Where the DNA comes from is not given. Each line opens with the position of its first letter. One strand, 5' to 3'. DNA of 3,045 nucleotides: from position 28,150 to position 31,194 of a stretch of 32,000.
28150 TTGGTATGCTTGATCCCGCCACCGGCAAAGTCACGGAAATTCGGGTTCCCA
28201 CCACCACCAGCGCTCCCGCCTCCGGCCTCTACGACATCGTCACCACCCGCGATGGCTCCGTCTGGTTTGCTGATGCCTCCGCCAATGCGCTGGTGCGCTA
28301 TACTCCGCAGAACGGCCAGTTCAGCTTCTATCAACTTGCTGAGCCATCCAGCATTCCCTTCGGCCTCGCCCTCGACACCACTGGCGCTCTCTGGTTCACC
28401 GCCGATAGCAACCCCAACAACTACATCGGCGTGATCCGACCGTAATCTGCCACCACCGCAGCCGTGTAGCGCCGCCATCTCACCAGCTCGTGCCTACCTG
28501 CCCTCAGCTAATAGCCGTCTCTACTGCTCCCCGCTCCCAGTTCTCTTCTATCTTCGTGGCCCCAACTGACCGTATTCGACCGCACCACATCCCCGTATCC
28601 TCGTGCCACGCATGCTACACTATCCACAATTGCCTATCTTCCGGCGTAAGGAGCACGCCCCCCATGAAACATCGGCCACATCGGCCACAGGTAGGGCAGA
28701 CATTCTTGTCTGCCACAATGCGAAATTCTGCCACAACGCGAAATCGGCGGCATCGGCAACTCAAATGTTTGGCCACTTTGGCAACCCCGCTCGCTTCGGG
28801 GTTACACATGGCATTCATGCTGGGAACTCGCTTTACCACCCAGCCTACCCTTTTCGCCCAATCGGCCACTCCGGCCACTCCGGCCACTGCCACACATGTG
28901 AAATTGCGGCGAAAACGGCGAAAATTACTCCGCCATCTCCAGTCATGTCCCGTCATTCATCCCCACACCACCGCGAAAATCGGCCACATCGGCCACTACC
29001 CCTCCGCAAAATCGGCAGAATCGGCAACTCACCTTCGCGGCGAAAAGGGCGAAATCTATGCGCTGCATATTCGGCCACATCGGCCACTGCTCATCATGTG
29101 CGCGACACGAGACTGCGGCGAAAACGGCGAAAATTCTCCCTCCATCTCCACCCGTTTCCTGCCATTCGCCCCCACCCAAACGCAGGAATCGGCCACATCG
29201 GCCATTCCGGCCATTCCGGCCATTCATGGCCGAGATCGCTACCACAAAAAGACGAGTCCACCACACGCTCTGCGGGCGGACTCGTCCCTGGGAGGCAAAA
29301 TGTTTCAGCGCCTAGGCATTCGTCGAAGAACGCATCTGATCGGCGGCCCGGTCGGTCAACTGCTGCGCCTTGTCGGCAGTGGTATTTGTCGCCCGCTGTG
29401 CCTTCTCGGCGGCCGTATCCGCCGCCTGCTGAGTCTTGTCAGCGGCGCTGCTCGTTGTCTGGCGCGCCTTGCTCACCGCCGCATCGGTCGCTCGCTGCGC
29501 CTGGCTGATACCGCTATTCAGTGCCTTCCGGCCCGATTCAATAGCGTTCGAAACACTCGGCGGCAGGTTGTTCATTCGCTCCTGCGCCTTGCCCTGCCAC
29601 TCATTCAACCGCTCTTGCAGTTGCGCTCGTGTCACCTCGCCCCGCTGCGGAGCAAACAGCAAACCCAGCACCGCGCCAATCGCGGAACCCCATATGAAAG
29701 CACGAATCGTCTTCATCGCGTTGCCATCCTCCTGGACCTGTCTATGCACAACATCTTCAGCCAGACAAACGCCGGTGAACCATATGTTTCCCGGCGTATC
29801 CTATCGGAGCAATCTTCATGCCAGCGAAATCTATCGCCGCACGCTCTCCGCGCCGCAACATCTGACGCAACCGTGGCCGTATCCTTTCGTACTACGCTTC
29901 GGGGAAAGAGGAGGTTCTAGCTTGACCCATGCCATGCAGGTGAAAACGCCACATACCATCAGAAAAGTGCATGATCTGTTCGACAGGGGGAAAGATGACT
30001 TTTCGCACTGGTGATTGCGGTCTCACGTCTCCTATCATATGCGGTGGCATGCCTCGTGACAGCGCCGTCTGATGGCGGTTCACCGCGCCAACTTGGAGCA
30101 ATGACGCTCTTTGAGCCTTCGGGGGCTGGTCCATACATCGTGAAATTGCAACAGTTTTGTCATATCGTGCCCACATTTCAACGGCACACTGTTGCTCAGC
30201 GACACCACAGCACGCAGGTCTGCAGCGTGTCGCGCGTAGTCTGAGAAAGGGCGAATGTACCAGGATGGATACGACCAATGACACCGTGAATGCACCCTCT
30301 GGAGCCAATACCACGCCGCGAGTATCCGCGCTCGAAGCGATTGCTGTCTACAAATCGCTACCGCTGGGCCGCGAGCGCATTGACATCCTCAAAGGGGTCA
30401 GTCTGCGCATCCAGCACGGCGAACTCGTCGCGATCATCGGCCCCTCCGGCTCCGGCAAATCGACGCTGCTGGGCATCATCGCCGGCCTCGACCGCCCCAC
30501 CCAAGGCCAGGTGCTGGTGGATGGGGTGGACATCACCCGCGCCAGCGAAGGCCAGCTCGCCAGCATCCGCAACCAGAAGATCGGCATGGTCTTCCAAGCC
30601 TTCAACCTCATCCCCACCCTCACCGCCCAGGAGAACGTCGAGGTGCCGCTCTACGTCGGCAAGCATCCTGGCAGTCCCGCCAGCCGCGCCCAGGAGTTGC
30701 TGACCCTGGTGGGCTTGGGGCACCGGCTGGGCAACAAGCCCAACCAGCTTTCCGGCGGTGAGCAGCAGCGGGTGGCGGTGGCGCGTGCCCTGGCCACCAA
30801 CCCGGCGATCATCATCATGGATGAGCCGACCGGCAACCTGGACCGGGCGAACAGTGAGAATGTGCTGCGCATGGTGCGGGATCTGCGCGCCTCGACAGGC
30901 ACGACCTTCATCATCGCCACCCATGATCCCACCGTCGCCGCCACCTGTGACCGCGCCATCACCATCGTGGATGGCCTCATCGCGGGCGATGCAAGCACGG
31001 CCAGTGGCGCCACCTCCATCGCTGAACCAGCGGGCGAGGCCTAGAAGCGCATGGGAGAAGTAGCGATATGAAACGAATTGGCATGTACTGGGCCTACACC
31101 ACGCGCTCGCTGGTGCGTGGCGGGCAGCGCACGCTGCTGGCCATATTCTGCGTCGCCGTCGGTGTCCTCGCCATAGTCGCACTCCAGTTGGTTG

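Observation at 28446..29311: ~830-bp non-coding locus built from nested repeats: 9-bp doublets inside ~210-bp higher-order units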

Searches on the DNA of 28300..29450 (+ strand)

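Call 23: search_dna_similar(query=window:28446-29311:+, collection=plasmids, mode=distant, max_evalue=0.001)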
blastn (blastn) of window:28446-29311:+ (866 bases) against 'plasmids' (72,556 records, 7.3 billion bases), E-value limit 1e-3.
No match.

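Call 32: search_rna_families(source=window, start=28300, end=29450, threshold=evalue, max_evalue=10)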
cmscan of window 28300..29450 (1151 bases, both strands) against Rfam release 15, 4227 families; matches with E-value up to 10: 1.
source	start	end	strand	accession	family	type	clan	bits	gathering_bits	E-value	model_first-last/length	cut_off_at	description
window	28359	28435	+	RF01720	Pseudomon-Rho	Cis-reg;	-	19.6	45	3.3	1-102/102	no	Pseudomon-Rho RNA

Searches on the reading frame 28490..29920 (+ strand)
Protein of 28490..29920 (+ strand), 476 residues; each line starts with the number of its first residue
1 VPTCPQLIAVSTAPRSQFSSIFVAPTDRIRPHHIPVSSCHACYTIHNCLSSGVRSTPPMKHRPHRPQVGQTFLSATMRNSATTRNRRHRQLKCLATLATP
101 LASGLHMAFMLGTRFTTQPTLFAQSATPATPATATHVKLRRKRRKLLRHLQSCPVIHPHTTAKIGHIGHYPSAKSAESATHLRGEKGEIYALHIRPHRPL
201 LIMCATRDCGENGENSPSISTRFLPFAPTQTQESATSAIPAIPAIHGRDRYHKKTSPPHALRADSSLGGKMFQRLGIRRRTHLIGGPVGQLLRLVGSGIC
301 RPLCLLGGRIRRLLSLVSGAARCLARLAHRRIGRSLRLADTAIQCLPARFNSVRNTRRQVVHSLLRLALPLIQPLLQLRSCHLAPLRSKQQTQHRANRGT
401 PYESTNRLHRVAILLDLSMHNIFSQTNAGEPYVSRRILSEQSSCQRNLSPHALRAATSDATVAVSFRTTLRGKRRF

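Call 11: search_protein_families(library=pfam, proteins=[window:28490-29920:+], max_evalue=0.01)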
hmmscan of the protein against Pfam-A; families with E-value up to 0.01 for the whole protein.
window:28490-29920:+ (476 aa): 0 families

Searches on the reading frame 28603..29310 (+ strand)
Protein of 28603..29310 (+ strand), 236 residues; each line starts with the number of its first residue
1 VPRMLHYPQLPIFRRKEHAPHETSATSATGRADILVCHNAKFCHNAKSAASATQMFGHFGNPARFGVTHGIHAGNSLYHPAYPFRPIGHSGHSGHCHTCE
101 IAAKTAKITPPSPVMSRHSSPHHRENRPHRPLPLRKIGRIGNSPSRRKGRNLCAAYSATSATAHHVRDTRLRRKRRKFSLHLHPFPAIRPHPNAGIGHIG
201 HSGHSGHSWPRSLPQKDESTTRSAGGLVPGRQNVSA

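Call 46: find_homologous_proteins(query=window:28603-29310:+, max_evalue=0.001)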
Query window:28603-29310:+ (236 aa): 1 proteins with E <= 0.001 among 328 candidates.
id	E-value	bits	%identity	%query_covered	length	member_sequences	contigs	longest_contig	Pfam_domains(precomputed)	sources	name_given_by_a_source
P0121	2.5e-153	527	100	99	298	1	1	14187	-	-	-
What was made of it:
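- A search of 5.8 billion proteins returned only the locus's own spurious Logan gene call (call 46).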

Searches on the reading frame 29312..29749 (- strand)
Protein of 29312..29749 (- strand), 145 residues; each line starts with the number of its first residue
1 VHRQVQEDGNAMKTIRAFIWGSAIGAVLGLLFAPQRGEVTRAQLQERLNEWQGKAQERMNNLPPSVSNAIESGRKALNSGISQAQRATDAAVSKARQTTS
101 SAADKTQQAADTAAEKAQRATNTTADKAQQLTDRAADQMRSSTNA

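Call 11: search_protein_families(library=pfam, proteins=[window:29312-29749:-], max_evalue=0.01)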
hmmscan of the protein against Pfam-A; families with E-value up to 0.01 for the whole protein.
window:29312-29749:- (145 aa): 4 families
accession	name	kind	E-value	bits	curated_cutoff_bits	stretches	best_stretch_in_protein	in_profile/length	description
PF12732.12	YtxH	-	1.8e-15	57.6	37.5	1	17-119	3-65/71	YtxH-like protein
PF02987.21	LEA_4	-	2.9e-06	27.5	51.1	2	101-140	3-42/44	Late embryogenesis abundant protein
PF01442.23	Apolipoprotein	-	5e-05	23.5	90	1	35-144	66-175/190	Apolipoprotein A1/A4/E domain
PF05960.17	DUF885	-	0.0037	17.4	32.4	1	56-139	106-196/532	Bacterial protein of unknown function (DUF885)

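Call 13: find_encoding_contigs(protein=window:29312-29716:-, flank=8000, max_places=8)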
Protein window:29312-29716:- (134 aa): 2 contigs read that carry it; 2 places shown.
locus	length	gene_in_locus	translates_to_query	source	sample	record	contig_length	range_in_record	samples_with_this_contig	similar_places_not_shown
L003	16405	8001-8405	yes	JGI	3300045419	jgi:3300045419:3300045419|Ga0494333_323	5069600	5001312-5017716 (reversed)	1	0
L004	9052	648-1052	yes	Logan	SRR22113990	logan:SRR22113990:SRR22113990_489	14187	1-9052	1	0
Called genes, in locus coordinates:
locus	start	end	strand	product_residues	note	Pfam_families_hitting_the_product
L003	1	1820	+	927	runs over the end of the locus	PF00912:Transgly, PF00905:Transpeptidase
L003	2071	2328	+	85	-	-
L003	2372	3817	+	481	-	PF10009:DUF2252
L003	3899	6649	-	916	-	PF12704:MacB_PCD, PF02687:FtsX, PF12704:MacB_PCD, PF02687:FtsX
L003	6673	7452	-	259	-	PF00005:ABC_tran, PF02463:SMC_N, PF13304:AAA_21 (faint)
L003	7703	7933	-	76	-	-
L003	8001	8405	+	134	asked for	-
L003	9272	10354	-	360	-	-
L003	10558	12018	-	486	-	PF20695:UbiD_N, PF01977:UbiD, PF20696:UbiD_C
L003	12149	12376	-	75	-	PF05768:Glrx-like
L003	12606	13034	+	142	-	-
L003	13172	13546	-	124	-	-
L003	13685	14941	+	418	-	PF14559:TPR_19 (faint), PF23914:TPR_CcmH_CycH (faint), PF22789:DUF4026_C (faint), PF14863:Alkyl_sulf_dimr (faint), PF00515:TPR_1 (faint), PF07719:TPR_2 (faint), PF13414:TPR_11, PF13432:TPR_16 (weak), +2 more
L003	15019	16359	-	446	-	PF05977:MFS_3, PF07690:MFS_1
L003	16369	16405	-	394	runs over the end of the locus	PF04542:Sigma70_r2, PF08281:Sigma70_r4_2, PF04545:Sigma70_r4 (weak)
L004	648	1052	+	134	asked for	-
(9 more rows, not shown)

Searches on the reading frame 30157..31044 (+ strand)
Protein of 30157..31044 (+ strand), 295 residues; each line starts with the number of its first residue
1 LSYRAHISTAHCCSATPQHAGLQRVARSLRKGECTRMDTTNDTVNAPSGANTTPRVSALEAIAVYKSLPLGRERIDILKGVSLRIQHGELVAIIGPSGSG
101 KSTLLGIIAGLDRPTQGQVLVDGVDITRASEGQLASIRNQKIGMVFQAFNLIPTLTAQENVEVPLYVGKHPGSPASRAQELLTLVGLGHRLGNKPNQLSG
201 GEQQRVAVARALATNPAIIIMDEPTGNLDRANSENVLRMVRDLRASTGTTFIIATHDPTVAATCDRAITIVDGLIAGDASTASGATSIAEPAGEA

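Call 11: search_protein_families(library=pfam, proteins=[window:30157-31044:+], max_evalue=0.01)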
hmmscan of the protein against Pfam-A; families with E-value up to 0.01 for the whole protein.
window:30157-31044:+ (295 aa): 7 families
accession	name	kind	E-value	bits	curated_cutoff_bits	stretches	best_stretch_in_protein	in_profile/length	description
PF00005.33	ABC_tran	-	1.2e-39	136.5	25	1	78-225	1-136/137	ABC transporter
PF13304.12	AAA_21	-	2.2e-10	41.5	27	2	194-260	234-302/304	AAA domain, putative AbiEii toxin, Type IV TA system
PF02463.25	SMC_N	-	1.4e-09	38.1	40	1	89-270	25-211/220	RecF/RecN/SMC N terminal domain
PF13401.12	AAA_22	-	5e-05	24.1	27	1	87-254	4-121/130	AAA domain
PF13555.12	AAA_29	-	0.00012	22.2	27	1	81-105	15-39/61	P-loop containing region of AAA domain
PF20703.3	nSTAND1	-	0.00064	19.9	27.1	1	78-131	23-78/379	Novel STAND NTPase 1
PF13191.12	AAA_16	-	0.001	20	32.6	1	83-158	17-85/167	AAA ATPase domain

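Call 40: find_encoding_contigs(protein=window:30265-31044:+, flank=10000, max_places=3)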
Protein window:30265-31044:+ (259 aa): 1 contig read that carries it; 1 place shown.
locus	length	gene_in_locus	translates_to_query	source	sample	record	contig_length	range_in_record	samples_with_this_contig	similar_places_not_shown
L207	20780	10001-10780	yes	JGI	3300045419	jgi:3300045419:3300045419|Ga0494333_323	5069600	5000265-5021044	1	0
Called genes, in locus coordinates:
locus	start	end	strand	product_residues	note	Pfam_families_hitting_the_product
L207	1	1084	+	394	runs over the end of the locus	PF04542:Sigma70_r2, PF08281:Sigma70_r4_2, PF04545:Sigma70_r4 (weak)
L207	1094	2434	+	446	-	PF05977:MFS_3, PF07690:MFS_1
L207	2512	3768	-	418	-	PF14559:TPR_19 (faint), PF23914:TPR_CcmH_CycH (faint), PF22789:DUF4026_C (faint), PF14863:Alkyl_sulf_dimr (faint), PF00515:TPR_1 (faint), PF07719:TPR_2 (faint), PF13414:TPR_11, PF13432:TPR_16 (weak), +2 more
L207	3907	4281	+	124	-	-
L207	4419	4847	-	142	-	-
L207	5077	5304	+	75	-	PF05768:Glrx-like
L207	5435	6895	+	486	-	PF20695:UbiD_N, PF01977:UbiD, PF20696:UbiD_C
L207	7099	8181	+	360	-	-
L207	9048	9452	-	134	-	-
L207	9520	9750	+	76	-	-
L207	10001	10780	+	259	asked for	PF00005:ABC_tran, PF02463:SMC_N, PF13304:AAA_21 (faint)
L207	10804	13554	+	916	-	PF12704:MacB_PCD, PF02687:FtsX, PF12704:MacB_PCD, PF02687:FtsX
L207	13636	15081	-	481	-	PF10009:DUF2252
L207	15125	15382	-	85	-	-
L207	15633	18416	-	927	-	PF00912:Transgly, PF00905:Transpeptidase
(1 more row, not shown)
